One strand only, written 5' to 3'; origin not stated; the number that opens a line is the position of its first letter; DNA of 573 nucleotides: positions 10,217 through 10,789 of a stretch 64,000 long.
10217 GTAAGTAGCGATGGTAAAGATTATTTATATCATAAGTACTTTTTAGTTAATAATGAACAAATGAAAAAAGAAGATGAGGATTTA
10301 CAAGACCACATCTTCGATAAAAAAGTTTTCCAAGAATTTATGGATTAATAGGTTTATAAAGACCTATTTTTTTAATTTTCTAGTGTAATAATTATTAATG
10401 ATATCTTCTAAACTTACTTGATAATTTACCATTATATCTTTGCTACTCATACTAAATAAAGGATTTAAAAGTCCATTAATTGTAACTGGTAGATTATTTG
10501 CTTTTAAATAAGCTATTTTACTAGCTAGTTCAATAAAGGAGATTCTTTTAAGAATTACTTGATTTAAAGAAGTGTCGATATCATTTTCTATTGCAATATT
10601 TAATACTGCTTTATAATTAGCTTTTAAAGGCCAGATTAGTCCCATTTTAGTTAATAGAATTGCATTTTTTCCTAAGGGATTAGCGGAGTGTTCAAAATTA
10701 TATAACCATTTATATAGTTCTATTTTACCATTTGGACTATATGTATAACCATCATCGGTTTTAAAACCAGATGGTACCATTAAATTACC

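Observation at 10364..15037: Tandem pair of proteins built almost entirely from helicase-associated (HA) domain repeats, sharing a distinct C-terminal module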

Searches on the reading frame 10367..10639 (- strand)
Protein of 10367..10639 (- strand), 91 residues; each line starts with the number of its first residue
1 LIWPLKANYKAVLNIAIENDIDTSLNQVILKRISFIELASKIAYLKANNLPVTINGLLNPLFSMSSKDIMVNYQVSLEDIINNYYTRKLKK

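Call 23: search_protein_families(library=pfam, alignment_id=A2, max_evalue=10)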
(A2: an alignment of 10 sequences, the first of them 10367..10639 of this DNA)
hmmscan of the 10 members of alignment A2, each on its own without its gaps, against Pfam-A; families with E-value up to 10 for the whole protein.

A. member 1, window:10367-10639:- (91 aa): 0 families

B. families by the number of members that match (of 10 scanned): 4 families
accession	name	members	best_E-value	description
PF10757.14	YbaJ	2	0.022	Biofilm formation regulator YbaJ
PF21698.3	Spo16_C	1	0.0031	Spo16 protein, C-terminal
PF18114.7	Suv3_N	1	0.015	Suv3 helical N-terminal domain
PF21709.3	ABC_C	1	0.079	Emaravirus ABC_C protein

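Call 24: search_solved_structures(query=A2, max_evalue=10)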
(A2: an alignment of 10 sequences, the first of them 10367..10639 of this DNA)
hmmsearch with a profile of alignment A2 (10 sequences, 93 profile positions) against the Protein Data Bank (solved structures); distinct sequences matched with E-value up to 10: 2.
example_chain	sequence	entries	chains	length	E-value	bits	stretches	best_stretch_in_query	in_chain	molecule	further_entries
9v21_se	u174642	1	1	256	0.26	15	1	9-69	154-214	Small ribosomal subunit protein eS1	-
9v1j_se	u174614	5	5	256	0.26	15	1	9-69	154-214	Small ribosomal subunit protein eS1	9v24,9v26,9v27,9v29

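Call 50: search_protein_representatives(alignment_id=A4)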
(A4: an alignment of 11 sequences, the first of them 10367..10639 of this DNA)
Query: 11 sequences, 93 profile positions. Proteins with E-value up to 0.001 (for the whole library): 340; up to 1e-10: 171; up to 1e-30: 5. The best 150 are listed.
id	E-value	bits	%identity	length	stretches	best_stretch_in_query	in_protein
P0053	1.2e-35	138.0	-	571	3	1-92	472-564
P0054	3.7e-32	126.8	-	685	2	1-85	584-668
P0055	4.5e-32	126.5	-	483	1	2-92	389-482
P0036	7.4e-32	125.8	-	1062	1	1-92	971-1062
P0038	7.7e-31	122.5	-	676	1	1-92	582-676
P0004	1.2e-30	122.0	-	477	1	1-92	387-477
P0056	1.3e-30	121.8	-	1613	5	1-87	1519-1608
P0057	3.9e-30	120.3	-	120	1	1-92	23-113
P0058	2.5e-28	114.5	-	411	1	1-92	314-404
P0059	4.1e-27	110.6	-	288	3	1-87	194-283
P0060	1.8e-26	108.6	-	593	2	1-87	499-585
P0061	6.9e-23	97.1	-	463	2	1-87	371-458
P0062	1.3e-21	93.0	-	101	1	1-87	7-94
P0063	3.0e-21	91.8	-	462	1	1-85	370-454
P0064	4.1e-21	91.4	-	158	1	1-87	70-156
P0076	1.3e-17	80.1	-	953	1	1-92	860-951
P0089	1.9e-16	76.4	-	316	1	9-86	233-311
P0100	7.9e-16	74.4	-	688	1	1-84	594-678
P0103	1.4e-15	73.6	-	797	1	13-85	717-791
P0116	7.4e-15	71.3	-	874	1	13-91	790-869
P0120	7.9e-15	71.2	-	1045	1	1-85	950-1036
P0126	1.3e-14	70.6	-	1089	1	1-86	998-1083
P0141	6.1e-14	68.4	-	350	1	11-85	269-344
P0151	1.2e-13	67.4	-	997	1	1-87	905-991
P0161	4.2e-13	65.7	-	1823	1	9-85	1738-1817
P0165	5.6e-13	65.3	-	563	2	4-85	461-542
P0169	9.4e-13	64.6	-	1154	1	1-92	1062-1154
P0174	2.0e-12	63.5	-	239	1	4-92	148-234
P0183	4.7e-12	62.3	-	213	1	3-85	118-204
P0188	8.0e-12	61.6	-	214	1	6-85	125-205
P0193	1.3e-11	61.0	-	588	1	9-86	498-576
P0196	2.2e-11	60.2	-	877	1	6-87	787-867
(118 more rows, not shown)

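Call 53: search_protein_families(library=pfam, proteins=[P0076, P0120, P0126, P0169, P0056, P0161, P0103, P0116], max_evalue=0.001)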
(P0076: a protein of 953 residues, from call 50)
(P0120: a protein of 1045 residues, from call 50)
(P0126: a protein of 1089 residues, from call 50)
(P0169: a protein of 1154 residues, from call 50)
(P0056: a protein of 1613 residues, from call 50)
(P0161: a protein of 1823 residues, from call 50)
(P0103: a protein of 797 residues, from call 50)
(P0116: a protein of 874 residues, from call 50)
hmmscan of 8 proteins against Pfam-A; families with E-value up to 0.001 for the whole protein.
P0076 (953 aa): 3 families
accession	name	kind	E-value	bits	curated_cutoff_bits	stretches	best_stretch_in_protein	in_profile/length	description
PF03457.19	HA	-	1.7e-55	185.6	28.4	5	488-554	4-64/64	Helicase associated domain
PF04851.21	ResIII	-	9.1e-15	55.4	22.5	1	14-153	4-161/164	Type III restriction enzyme, res subunit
PF00270.35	DEAD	-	2.2e-06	28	26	1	28-152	10-158/167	DEAD/DEAH box helicase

P0120 (1045 aa): 3 families
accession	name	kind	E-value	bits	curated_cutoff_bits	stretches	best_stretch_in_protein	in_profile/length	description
PF03457.19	HA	-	4.4e-63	209.9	28.4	6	879-950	1-64/64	Helicase associated domain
PF04851.21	ResIII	-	7.8e-14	52.4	22.5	1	10-149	3-160/164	Type III restriction enzyme, res subunit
PF18766.7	SWI2_SNF2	-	4.9e-05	23.5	26.7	1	89-225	93-218/221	SWI2/SNF2 ATPase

P0126 (1089 aa): 5 families
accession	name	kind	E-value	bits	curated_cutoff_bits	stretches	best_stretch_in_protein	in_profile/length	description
PF03457.19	HA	-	5.6e-117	382.6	28.4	7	548-618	2-64/64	Helicase associated domain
PF04851.21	ResIII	-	5.3e-16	59.4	22.5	1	6-145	3-161/164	Type III restriction enzyme, res subunit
PF00270.35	DEAD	-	1.4e-07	31.9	26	1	20-144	9-158/167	DEAD/DEAH box helicase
PF20488.3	Birna_VP1_thumb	-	0.00035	20.8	25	0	902-957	106-156/167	Birnavirus RNA dependent RNA polymerase (VP1), thumb domain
PF13401.12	AAA_22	-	0.00068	20.4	27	0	31-122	10-100/130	AAA domain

P0169 (1154 aa): 4 families
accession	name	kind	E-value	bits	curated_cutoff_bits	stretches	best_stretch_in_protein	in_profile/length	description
PF03457.19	HA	-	2.6e-102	335.6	28.4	7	850-914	4-63/64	Helicase associated domain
PF04851.21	ResIII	-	5e-12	46.5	22.5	1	4-143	2-161/164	Type III restriction enzyme, res subunit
PF25618.1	PhiKZ_gp91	-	0.00015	22.1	27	0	1003-1063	34-93/168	Bacteriophage PhiKZ vertex-binding protein gp91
PF00270.35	DEAD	-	0.00065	19.9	26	0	29-142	19-158/167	DEAD/DEAH box helicase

P0056 (1613 aa): 3 families
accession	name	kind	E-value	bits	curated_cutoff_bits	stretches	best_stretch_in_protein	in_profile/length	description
PF03457.19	HA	-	2.2e-54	182.1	28.4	3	1285-1341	4-64/64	Helicase associated domain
PF04851.21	ResIII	-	1.6e-18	67.6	22.5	1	541-695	2-163/164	Type III restriction enzyme, res subunit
PF00270.35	DEAD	-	3.7e-13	50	26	1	562-695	15-161/167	DEAD/DEAH box helicase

P0161 (1823 aa): 2 families
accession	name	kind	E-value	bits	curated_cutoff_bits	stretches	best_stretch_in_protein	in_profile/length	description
PF04851.21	ResIII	-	6.6e-19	68.8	22.5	1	544-693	2-164/164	Type III restriction enzyme, res subunit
PF00270.35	DEAD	-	1.1e-10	42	26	1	558-695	9-164/167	DEAD/DEAH box helicase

P0103 (797 aa): 1 family
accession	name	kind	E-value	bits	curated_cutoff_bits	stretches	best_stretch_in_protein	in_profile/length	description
PF18662.7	HTH_56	-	0.00089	19.7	26.2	0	233-285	25-78/111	Cch helix turn helix domain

P0116 (874 aa): 2 families
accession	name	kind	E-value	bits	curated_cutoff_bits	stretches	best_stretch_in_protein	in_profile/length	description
PF17680.6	FlgO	-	1e-05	25.8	22.6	0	696-734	47-85/130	FlgO protein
PF13670.12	PepSY_2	-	0.00012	22.5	24.3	0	138-163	32-59/83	Peptidase propeptide and YPEB domain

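Call 54: predict_structure(alignment_id=A4)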
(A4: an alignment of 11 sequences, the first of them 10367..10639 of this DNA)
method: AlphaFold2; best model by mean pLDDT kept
length: 91 residues; sequences in the alignment: 11
mean_pLDDT: 91.5   pTM: 0.82
mean pLDDT of the five models: 91.5, 91.3, 91.2, 89.6, 87.7
residues with pLDDT >= 90: 76; 70-90: 10; 50-70: 4; < 50: 1
segments of 3 or more residues with pLDDT < 50: none
pLDDT, mean of each block of 10 residues (from residue 1): 75 96 95 94 97 96 94 95 85 48
secondary structure, 60 per line:
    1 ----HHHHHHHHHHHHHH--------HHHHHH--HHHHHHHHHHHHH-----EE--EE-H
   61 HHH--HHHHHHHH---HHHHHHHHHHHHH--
elements in order: H5-18 H27-32 H35-47 H60-63 H66-73 H77-89

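Call 58: fold_search(model_id=the predicted structure, library=pdb)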
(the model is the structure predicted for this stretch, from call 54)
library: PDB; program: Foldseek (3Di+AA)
matches with E <= 10: 18; with E <= 0.001: 0
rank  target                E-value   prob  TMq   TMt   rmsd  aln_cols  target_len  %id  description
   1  3go5                  3.1e+00  0.11  0.23  0.09   6.1        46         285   20  Crystal structure of a multidomain protein with nucleic acid binding domains (sp_0946) from streptococcus pneumoniae tig (released 2009-04-07)
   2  5com_A                3.3e+00  0.02  0.22  0.13  13.4       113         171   16  Crystal structure of Uncharacterized Protein Q187F5 from Clostridium difficile 630 (released 2016-02-03)
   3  2vkd_A                4.3e+00  0.04  0.25  0.05  14.8        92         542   17  CRYSTAL STRUCTURE OF THE CATALYTIC DOMAIN OF LETHAL TOXIN FROM CLOSTRIDIUM SORDELLII IN COMPLEX WITH UDP-GLC AND MANGA (released 2008-03-18)
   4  9nfu_A                4.8e+00  0.02  0.21  0.02  14.7        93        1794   19  CryoEM Structure of De Novo Antibody Fragment scFv 6 with C. difficile Toxin B (TcdB) (released 2025-11-12)
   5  6onu_D                5.8e+00  0.05  0.23  0.28  10.2        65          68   22  Complex structure of WhiB1 and region 4 of SigA in P21 space group. (released 2019-11-27)
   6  5uqt_A                5.8e+00  0.02  0.23  0.05  14.9        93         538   16  Clostridium difficile Toxin B (TcdB) glucosyltransferase domain co-crystallized with apigenin (released 2017-05-10)
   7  3mvb_O                7.0e+00  0.18  0.56  0.18   3.8        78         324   22  Crystal structure of a triple RFY mutant of human MTERF1 bound to the termination sequence (released 2010-06-30)
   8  6h90                  7.0e+00  0.04  0.26  0.13   8.3        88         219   17  K145A variant of beta-phosphoglucomutase from Lactococcus lactis inhibited by beryllium trifluoride to 1.3 A. (released 2020-08-26)
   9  6ono_B                7.0e+00  0.04  0.23  0.28  10.1        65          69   20  Complex structure of WhiB1 and region 4 of SigA in C2221 space group (released 2019-11-27)
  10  9rxw_B                7.0e+00  0.04  0.22  0.22  12.6        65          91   12  Ty1 Prime Retrotransposon Capsid C-Terminal Domain, wt (released 2025-10-08)
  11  5loo_A                7.0e+00  0.03  0.23  0.12   8.8        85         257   19  Structure of full length unliganded CodY from Bacillus subtilis (released 2017-01-11)
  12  4f7j_B                7.0e+00  0.03  0.28  0.12  11.9       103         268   11  Crystal structure of human CDK8/CYCC in complex with compound 3 (1-[3-tert-butyl-1-(4-methylphenyl)-1H-pyrazol-5-yl]-3 (released 2013-05-01)
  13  3k7a_M                8.4e+00  0.05  0.35  0.19  10.8       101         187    7  Crystal Structure of an RNA polymerase II-TFIIB complex (released 2009-11-24)
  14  6onu_F                8.4e+00  0.04  0.23  0.28  10.5        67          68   19  Complex structure of WhiB1 and region 4 of SigA in P21 space group. (released 2019-11-27)
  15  9mx1_A                8.9e+00  0.02  0.25  0.02  15.0        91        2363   18  Clostridioides difficile Toxin A with mCDIFA-248-25 Fab (released 2025-07-09)
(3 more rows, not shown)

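Call 60: search_protein_families(library=pfam, proteins=[P0165, P0141, P0089, P0193, P0100, P0196, P0151, P0174, P0183, P0188], max_evalue=0.001)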
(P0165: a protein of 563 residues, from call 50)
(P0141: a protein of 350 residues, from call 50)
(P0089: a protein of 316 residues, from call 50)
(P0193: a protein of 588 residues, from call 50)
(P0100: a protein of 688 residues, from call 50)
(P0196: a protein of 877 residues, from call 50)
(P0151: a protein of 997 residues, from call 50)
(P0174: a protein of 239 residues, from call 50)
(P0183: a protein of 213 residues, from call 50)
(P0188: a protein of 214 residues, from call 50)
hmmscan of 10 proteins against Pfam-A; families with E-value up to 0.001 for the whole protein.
P0165 (563 aa): 0 families

P0141 (350 aa): 0 families

P0089 (316 aa): 0 families

P0193 (588 aa): 1 family
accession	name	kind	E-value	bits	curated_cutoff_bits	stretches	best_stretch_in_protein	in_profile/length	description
PF03457.19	HA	-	3.1e-23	82.3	28.4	2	413-485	2-64/64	Helicase associated domain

P0100 (688 aa): 1 family
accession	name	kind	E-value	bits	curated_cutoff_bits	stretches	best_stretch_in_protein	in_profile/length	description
PF03457.19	HA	-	7.3e-78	257.3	28.4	5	455-529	3-64/64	Helicase associated domain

P0196 (877 aa): 3 families
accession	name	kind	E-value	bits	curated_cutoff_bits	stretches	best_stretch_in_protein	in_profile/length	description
PF03457.19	HA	-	5.5e-47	158.4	28.4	4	558-626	2-64/64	Helicase associated domain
PF04851.21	ResIII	-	1.8e-12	47.9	22.5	1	7-147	2-160/164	Type III restriction enzyme, res subunit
PF00270.35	DEAD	-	3.1e-06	27.5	26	1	22-147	9-158/167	DEAD/DEAH box helicase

P0151 (997 aa): 3 families
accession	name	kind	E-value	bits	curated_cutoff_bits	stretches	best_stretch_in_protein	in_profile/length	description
PF03457.19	HA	-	2.4e-75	249.2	28.4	5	654-730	2-64/64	Helicase associated domain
PF04851.21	ResIII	-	7.2e-19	68.7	22.5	1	8-149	2-161/164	Type III restriction enzyme, res subunit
PF00270.35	DEAD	-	1.7e-06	28.3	26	1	24-148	10-158/167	DEAD/DEAH box helicase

P0174 (239 aa): 2 families
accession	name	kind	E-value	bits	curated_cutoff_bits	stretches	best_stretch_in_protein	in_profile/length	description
PF21706.3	FCSD_central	-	0.00035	21.1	27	0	97-148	56-107/116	Sulfide dehydrogenase [flavocytochrome c] flavoprotein chain, central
PF00307.36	CH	-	0.00046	20.8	26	0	79-147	6-59/109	Calponin homology (CH) domain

P0183 (213 aa): 1 family
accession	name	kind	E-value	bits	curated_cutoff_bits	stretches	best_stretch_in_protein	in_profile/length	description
PF05523.17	FdtA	-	0.00081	19.6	23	0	9-58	81-130/131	WxcM-like, C-terminal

P0188 (214 aa): 0 families

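Call 72: search_protein_families(library=phrogs, proteins=[window:10367-10639:-], max_evalue=0.01)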
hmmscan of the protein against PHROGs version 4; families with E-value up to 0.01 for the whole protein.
window:10367-10639:- (91 aa): 0 families

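Call 73: search_protein_families(library=padloc, proteins=[window:10367-10639:-], max_evalue=0.01)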
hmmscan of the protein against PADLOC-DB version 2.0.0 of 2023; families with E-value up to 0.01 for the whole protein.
window:10367-10639:- (91 aa): 0 families

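Call 78: search_solved_structures(query=A6, max_evalue=10, show_alignments=3)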
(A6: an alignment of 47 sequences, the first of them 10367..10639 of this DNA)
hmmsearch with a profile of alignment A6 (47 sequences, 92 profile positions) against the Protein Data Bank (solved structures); distinct sequences matched with E-value up to 10: 7.
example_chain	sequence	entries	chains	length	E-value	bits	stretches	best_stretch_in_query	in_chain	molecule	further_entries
1xsz_A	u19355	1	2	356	0.12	15.6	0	62-90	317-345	guanine nucleotide exchange protein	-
4c7p_A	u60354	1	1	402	0.16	15.2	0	62-90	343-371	RALF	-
3gwn_A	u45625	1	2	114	0.64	13.3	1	63-88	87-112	Probable FAD-linked sulfhydryl oxidase R596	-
4mqv_A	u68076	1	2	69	0.84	12.9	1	12-49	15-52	Replication protein A 32 kDa subunit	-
4ou0_A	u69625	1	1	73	0.97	12.7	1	12-49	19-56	Replication protein A 32 kDa subunit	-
2w69_A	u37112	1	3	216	1.1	12.5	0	9-54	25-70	POLYMERASE ACIDIC PROTEIN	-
1uly_A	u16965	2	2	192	2.8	11.2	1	21-76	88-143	hypothetical protein PH1932 | hypothetical transcription regulator protein, PH1932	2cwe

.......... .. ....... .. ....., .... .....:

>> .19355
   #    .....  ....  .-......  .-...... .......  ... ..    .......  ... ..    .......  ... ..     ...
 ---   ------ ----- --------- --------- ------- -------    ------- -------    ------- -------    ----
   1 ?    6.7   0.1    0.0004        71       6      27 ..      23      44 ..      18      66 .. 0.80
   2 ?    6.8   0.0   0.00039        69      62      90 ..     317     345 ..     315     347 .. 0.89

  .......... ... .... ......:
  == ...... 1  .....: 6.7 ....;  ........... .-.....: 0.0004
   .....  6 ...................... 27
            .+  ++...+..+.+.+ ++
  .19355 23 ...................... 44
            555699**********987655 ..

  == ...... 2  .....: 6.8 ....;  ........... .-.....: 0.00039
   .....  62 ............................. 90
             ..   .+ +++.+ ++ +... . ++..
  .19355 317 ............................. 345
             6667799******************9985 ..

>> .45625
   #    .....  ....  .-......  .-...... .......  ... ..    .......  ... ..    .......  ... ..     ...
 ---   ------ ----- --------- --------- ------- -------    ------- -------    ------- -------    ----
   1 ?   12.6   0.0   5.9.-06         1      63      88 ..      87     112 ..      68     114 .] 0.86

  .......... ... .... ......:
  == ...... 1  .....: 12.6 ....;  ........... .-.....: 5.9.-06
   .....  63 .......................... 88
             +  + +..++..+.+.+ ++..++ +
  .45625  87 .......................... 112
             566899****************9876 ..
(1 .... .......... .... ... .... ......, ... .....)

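Call 82: fold_search(model_id=the predicted structure, library=viral)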
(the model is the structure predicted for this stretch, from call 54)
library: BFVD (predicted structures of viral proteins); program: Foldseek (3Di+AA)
matches with E <= 10: 43; with E <= 0.001: 0
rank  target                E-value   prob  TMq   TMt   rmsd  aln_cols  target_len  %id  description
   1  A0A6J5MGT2            1.9e+00  0.08  0.31  0.21  15.5        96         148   12  Sm_term_P27, putative phage terminase, small subunit, P27 family [uncultured Caudovirales phage]
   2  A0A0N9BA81            2.3e+00  0.08  0.30  0.05  13.0        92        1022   12  (no name in the UniProt tables at hand)
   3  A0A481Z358            2.3e+00  0.07  0.25  0.14   8.8        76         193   20  Transcription initiation factor IIB [Pithovirus LCPAC101]
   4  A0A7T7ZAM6            2.4e+00  0.06  0.26  0.20  14.6       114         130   13  Uncharacterized protein [Bacillus phage 268TH004]
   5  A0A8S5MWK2            3.1e+00  0.13  0.28  0.39   8.7        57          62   14  Uncharacterized protein [Siphoviridae sp. ctsBB38]
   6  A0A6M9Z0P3            3.3e+00  0.12  0.30  0.32   4.7        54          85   18  Uncharacterized protein [Vibrio phage AG74]
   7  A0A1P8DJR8            4.2e+00  0.08  0.39  0.14  14.4        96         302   12  (no name in the UniProt tables at hand)
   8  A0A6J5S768            4.2e+00  0.04  0.19  0.18  10.4        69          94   14  Uncharacterized protein [uncultured Caudovirales phage]
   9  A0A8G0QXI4            4.5e+00  0.04  0.20  0.03  10.1        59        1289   17  RNA-dependent RNA polymerase (Fragment) [Nudaurelia capensis beta virus]
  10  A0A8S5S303            4.8e+00  0.03  0.19  0.20   7.3        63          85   11  Uncharacterized protein [Siphoviridae sp. ctCIv11]
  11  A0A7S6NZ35            5.1e+00  0.06  0.33  0.19  13.6        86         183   12  (no name in the UniProt tables at hand)
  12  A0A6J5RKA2            5.4e+00  0.06  0.30  0.14   7.3        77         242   16  Uncharacterized protein [uncultured Caudovirales phage]
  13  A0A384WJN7            6.1e+00  0.05  0.32  0.34  11.4        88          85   17  (no name in the UniProt tables at hand)
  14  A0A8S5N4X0            6.1e+00  0.04  0.23  0.25   9.5        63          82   16  Uncharacterized protein [Siphoviridae sp. ctnFo11]
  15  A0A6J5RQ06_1          6.1e+00  0.03  0.21  0.04   8.5        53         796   17  Parallel beta-helix repeat [uncultured Caudovirales phage]
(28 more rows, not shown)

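Call 99: find_homologous_proteins(query=A6, max_evalue=0.001)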
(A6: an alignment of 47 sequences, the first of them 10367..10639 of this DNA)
Query A6 (47 sequences) (91 aa, profile of the alignment): 7 proteins with E <= 0.001 among 357 candidates.
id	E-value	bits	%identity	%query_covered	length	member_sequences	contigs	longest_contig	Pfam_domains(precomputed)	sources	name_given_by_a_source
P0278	2.7e-30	122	44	92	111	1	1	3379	-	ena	-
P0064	1.0e-27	114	43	92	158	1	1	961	PF03457.20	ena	-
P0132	3.2e-26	109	27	92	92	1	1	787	-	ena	-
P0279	4.6e-26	108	99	100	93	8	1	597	-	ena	-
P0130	1.0e-25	107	29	92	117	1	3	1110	-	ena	-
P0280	3.3e-17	80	-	-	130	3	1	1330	-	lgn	-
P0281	2.9e-10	58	27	62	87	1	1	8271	-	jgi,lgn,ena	-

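Call 100: find_encoding_contigs(protein=P0281, flank=5000, max_places=1)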
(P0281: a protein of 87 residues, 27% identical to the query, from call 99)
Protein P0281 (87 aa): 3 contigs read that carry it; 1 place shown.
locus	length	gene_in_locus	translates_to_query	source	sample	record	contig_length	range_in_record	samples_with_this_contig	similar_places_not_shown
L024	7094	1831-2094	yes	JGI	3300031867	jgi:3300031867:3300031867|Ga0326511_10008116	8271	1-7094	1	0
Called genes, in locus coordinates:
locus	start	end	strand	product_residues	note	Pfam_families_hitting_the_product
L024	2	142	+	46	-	?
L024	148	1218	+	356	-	PF02618:YceG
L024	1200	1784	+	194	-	PF01596:Methyltransf_3, PF01135:PCMT (faint), PF13847:Methyltransf_31 (weak), PF13578:Methyltransf_24 (weak)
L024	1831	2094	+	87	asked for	-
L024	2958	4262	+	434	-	-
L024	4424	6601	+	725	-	PF17854:FtsK_alpha, PF01580:FtsK_SpoIIIE, PF09397:FtsK_gamma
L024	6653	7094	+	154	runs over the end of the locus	-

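Call 101: find_encoding_contigs(protein=P0278, flank=5000, max_places=1)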
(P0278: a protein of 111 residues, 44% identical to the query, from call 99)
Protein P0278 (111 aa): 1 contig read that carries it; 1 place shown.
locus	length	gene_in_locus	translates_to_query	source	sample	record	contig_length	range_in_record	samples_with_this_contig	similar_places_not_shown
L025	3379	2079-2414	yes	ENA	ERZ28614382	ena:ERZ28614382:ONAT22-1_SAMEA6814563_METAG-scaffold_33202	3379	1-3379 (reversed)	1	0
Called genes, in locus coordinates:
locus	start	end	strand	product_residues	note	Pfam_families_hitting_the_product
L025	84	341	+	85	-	-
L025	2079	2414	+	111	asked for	-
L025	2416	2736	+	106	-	-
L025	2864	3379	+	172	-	?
